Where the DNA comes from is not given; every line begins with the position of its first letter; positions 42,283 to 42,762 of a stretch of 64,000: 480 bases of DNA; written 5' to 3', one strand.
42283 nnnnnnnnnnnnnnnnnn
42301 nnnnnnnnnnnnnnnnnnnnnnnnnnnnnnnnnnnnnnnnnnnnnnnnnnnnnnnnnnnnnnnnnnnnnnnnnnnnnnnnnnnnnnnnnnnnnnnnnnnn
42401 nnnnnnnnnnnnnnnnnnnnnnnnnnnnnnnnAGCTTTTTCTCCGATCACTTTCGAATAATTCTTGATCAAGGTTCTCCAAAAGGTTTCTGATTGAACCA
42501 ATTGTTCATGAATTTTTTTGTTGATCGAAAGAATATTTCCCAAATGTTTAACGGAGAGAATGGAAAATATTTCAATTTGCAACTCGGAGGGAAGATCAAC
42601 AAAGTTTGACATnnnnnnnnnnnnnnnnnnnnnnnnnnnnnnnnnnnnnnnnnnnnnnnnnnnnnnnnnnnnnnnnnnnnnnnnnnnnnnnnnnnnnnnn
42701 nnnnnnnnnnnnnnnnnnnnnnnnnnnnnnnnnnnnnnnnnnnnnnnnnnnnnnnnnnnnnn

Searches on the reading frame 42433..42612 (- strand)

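Call 86: search_protein_families(library=pfam, proteins=[window:42433-42612:-], max_evalue=10)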
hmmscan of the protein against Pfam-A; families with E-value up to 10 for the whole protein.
window:42433-42612:- (60 aa): 2 families
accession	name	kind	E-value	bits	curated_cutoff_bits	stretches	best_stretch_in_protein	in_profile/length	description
PF12937.12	F-box-like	-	7.5e-06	26.1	24.3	1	5-48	2-44/47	F-box-like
PF00646.38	F-box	-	7.7e-05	22.9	20.5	1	6-36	3-33/43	F-box domain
